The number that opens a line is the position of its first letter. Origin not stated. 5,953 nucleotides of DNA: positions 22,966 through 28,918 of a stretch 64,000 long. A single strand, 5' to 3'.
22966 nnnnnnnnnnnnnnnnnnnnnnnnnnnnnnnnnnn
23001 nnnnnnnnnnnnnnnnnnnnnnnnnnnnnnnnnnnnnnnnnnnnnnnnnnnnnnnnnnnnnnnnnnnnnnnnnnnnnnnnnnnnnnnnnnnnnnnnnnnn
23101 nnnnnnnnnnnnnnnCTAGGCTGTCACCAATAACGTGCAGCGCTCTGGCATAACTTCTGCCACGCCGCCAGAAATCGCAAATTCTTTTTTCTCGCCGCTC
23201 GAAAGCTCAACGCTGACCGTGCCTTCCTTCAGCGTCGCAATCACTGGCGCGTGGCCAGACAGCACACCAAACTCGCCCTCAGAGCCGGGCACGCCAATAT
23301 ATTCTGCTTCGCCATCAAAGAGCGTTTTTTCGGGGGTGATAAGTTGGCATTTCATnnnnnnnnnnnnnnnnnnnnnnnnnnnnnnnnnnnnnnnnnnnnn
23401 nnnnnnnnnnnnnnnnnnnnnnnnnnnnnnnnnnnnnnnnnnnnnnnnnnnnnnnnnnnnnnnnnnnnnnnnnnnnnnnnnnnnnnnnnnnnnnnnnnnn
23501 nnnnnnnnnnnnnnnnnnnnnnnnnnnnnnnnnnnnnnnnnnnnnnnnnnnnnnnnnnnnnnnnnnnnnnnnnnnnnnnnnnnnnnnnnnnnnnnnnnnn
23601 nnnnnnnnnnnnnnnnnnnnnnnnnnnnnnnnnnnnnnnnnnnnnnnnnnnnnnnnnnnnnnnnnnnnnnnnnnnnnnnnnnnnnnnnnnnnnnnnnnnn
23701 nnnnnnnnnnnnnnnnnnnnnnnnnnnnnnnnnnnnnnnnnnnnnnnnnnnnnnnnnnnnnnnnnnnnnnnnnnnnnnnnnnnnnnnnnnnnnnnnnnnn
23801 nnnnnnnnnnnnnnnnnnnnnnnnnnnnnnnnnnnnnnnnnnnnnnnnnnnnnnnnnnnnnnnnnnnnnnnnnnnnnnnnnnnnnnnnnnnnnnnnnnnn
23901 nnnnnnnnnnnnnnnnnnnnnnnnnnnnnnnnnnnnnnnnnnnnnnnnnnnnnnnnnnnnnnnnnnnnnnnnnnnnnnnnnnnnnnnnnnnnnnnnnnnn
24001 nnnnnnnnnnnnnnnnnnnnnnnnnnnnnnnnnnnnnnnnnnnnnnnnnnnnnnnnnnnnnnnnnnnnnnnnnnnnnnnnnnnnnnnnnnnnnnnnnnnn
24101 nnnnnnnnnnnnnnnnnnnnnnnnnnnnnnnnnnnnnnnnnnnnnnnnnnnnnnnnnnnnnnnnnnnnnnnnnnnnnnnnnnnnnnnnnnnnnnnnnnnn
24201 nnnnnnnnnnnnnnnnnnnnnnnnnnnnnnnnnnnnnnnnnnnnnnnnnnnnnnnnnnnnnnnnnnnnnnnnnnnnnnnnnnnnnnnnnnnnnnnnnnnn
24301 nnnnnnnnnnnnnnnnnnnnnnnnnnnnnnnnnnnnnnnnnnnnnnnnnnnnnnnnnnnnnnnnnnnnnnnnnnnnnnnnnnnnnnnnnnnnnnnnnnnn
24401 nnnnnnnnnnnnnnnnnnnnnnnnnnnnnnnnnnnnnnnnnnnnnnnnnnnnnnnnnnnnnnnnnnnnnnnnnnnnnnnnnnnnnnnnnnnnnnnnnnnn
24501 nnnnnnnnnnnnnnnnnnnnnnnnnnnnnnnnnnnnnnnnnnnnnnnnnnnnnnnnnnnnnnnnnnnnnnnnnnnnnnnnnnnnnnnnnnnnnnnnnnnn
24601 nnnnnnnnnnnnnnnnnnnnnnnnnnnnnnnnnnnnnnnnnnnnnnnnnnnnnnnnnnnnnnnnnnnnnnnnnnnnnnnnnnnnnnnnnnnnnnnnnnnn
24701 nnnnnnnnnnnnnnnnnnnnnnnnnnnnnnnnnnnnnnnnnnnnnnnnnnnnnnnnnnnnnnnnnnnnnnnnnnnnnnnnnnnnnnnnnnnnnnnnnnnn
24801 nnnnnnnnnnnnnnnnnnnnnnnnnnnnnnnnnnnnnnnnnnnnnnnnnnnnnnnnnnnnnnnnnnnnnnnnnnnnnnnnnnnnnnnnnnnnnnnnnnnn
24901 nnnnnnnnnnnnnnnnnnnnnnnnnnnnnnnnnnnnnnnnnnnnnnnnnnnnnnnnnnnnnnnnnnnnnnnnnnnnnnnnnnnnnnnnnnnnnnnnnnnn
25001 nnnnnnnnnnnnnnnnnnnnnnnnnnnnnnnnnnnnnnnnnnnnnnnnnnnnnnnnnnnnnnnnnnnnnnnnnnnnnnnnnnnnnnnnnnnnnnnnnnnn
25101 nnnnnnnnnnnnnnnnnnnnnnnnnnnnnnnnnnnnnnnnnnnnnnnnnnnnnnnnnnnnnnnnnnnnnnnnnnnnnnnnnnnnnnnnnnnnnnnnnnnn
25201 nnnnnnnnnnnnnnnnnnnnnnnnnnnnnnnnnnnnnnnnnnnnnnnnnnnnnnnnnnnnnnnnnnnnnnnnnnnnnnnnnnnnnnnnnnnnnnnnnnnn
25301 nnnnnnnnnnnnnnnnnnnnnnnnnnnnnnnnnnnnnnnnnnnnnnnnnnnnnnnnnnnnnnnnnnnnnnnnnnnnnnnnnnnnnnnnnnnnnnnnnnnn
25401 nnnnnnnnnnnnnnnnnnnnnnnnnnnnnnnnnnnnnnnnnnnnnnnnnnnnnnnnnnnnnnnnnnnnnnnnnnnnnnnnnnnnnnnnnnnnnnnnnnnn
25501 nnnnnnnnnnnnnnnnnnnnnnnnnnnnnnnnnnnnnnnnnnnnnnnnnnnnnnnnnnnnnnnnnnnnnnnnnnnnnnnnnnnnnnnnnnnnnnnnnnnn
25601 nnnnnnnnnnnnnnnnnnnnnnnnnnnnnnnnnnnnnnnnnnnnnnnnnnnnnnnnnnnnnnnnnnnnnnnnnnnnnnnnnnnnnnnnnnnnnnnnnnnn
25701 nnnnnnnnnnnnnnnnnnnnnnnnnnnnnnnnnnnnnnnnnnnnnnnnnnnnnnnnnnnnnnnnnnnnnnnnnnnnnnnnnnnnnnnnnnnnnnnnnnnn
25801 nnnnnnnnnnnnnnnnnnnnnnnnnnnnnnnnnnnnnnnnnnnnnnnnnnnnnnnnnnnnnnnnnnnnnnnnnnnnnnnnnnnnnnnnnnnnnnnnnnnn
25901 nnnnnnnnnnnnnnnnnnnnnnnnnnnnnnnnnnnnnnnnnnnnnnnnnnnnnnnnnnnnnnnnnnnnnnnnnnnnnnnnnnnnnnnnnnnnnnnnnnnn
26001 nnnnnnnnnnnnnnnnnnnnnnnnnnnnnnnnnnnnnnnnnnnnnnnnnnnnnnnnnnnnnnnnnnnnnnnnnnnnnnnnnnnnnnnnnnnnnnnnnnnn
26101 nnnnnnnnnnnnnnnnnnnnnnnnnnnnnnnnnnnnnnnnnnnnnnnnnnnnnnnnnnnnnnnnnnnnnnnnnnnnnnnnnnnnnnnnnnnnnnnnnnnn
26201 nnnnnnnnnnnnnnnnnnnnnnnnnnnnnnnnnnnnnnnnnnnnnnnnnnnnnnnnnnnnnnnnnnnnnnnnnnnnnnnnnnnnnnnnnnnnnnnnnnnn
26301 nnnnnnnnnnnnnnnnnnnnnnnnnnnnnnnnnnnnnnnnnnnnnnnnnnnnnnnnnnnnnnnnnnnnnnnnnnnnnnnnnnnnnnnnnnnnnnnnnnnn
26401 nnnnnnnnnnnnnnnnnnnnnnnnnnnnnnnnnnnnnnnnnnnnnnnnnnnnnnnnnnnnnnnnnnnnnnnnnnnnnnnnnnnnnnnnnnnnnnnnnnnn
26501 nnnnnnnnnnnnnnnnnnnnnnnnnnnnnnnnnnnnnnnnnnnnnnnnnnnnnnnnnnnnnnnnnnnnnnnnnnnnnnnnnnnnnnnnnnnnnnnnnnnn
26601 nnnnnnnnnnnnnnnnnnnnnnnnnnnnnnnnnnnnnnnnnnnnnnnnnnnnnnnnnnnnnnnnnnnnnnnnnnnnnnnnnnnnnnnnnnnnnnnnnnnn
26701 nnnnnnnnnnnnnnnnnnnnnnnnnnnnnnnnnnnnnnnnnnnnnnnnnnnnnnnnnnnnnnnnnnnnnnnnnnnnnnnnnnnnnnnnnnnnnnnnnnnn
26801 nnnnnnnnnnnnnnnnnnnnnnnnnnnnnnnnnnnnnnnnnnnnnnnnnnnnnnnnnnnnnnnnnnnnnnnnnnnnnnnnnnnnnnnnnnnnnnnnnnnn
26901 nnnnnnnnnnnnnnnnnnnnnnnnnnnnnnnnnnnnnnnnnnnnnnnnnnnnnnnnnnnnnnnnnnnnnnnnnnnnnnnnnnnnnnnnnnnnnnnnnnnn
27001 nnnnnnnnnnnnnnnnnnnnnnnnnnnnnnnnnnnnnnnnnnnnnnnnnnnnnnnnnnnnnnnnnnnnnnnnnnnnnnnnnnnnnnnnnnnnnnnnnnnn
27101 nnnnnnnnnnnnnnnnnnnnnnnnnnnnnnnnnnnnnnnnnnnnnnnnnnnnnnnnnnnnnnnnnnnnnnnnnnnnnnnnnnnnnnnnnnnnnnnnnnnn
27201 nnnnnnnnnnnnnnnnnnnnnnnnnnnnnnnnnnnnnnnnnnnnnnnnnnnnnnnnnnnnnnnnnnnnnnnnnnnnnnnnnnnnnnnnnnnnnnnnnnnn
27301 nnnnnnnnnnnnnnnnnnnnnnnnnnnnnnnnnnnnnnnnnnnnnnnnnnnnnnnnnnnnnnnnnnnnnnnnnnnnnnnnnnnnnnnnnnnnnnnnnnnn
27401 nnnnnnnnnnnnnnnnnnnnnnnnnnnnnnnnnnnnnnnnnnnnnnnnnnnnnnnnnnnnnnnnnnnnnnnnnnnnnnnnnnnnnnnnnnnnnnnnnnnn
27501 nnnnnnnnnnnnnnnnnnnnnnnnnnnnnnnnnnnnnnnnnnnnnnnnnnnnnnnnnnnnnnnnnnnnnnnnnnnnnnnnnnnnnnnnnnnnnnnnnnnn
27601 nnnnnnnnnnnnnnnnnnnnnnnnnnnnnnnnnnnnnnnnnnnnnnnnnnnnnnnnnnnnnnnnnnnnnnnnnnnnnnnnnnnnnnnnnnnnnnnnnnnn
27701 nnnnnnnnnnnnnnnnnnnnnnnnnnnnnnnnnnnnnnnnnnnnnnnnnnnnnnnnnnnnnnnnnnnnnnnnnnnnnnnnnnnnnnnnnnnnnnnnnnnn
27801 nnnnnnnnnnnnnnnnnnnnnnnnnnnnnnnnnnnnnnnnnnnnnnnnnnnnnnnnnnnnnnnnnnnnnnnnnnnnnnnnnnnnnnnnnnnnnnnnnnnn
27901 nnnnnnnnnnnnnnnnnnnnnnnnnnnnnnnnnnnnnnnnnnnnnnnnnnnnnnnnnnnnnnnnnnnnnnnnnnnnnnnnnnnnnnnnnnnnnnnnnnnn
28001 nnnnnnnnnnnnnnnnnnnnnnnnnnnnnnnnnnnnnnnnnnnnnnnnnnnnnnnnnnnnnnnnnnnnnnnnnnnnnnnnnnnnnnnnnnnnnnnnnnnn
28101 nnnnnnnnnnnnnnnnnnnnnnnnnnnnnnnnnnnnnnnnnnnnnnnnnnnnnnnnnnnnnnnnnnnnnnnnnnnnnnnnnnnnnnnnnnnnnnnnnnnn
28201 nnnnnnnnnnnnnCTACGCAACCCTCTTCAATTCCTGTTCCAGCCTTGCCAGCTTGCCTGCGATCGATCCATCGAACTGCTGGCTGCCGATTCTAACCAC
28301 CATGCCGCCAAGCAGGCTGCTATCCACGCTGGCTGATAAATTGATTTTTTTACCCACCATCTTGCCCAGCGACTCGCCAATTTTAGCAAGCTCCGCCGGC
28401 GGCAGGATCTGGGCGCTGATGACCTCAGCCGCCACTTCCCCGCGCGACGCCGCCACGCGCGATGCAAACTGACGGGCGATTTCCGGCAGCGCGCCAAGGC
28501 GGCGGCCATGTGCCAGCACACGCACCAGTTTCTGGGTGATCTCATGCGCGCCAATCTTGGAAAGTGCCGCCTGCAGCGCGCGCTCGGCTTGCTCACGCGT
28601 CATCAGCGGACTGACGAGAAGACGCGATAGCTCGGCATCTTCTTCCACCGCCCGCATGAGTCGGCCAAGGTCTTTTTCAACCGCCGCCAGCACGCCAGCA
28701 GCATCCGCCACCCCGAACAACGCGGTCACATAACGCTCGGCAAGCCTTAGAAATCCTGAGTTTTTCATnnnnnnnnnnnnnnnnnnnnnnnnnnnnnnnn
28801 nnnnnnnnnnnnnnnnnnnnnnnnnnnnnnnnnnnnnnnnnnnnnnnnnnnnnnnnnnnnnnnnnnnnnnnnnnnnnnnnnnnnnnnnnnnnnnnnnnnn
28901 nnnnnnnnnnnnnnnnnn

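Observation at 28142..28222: Same architecture with different sequence: hairpins whose arms are degenerate heptamer arrays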

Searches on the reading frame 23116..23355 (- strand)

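Call 26: search_protein_families(library=pfam, proteins=[window:23116-23355:-])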
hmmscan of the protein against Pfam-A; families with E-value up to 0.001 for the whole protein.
window:23116-23355:- (79 aa): 1 family
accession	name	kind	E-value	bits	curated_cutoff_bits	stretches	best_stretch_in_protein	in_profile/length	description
PF02823.21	ATP-synt_DE_N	-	1.5e-26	92.6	27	1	1-78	1-78/80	ATP synthase, Delta/Epsilon chain, beta-sandwich domain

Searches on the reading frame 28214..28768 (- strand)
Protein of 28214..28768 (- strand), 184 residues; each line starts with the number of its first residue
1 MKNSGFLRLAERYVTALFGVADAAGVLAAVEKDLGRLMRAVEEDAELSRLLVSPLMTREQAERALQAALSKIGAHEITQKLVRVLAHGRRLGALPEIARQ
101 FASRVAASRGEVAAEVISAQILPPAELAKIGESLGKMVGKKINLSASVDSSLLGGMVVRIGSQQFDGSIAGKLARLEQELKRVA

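Call 6: find_encoding_contigs(protein=window:28214-28768:-, flank=10000, max_places=6)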
Protein window:28214-28768:- (184 aa): 1 contig read that carries it; 1 place shown.
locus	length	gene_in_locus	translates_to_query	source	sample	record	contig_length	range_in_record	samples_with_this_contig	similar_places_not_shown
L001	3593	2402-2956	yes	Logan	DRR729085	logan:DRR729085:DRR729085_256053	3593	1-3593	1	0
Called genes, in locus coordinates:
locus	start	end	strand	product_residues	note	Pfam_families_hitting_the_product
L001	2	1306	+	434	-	?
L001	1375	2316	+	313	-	PF07963:N_methyl (weak)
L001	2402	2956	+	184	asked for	PF00213:OSCP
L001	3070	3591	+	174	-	?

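Call 8: find_related_loci(query=window:28214-28768:-, collection=genome_contigs, flank=10000)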
Query window:28214-28768:- (184 aa) in genome_contigs; peptide patterns used: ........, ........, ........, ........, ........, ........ (x = any residue, [..] = any of these).
527 stretches matched a pattern; 13 encode a relative of the query (tblastn E <= 1e-3); 13 distinct loci.
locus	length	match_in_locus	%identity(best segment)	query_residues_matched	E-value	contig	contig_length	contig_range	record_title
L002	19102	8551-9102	93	1-184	2e-102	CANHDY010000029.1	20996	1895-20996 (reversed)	MAG: Rickettsiales bacterium isolate RE-15aug16-6 genome assembly, contig: RE-15aug16-6.fna-C29, whole genome shotgun se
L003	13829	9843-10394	80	1-184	1e-91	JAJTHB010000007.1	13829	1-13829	MAG: Rickettsiales bacterium isolate CoA8N_M8 k141_1474094, whole genome shotgun sequence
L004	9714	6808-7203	40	53-182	1e-22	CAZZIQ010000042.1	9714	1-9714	MAG TPA_asm: uncultured Piscirickettsiaceae bacterium isolate binchicken_co208_242 genome assembly, contig: NODE_10574_l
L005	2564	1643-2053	35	45-181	2e-21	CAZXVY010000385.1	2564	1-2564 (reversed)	MAG TPA_asm: uncultured Terriglobales bacterium isolate SRP119689_co1_251 genome assembly, contig: NODE_75650_length_256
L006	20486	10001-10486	36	9-173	7e-19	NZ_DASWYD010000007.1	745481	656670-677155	MAG: Limnobacter sp. isolate SMAG_U3702 k141_1001129, whole genome shotgun sequence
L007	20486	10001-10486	35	9-173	6e-19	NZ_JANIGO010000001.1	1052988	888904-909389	Limnobacter humi strain NBRC 111650 spades_K_17_127_1, whole genome shotgun sequence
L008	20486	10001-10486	37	9-173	1e-19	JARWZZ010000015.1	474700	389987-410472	MAG: Limnobacter sp. isolate B02.bin.52 k141_122830, whole genome shotgun sequence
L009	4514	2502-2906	33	46-180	5e-17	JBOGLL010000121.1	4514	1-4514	MAG: Terriglobales bacterium isolate M3-S_metawrap_bin.236 k127_744342, whole genome shotgun sequence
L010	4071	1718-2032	36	76-180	5e-16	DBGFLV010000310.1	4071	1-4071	MAG TPA_asm: Oxalobacter sp. isolate MAG13081 contig310, whole genome shotgun sequence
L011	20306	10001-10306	36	79-180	8e-13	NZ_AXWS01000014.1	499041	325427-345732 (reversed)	Derxia gummosa DSM 723 H566DRAFT_scaffold00005.5_C, whole genome shotgun sequence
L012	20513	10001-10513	33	9-180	1e-12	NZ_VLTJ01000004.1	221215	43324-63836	Verticiella sediminum strain DSM 27279 203, whole genome shotgun sequence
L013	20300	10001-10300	36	81-180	3e-12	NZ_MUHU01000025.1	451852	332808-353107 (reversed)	Derxia lacustris strain HL-12 isolate fresh water ctg_25, whole genome shotgun sequence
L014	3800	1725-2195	32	9-169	5e-11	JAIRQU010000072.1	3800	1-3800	MAG: Burkholderiaceae bacterium isolate Coa324_bin23 k119_924514, whole genome shotgun sequence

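Call 27: search_protein_families(library=pfam, proteins=[window:28214-28768:-])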
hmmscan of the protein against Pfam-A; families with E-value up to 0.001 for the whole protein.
window:28214-28768:- (184 aa): 1 family
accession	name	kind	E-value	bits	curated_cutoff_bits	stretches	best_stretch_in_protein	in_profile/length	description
PF00213.23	OSCP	-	1.4e-46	159.1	22.3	1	9-180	1-172/172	ATP synthase delta (OSCP) subunit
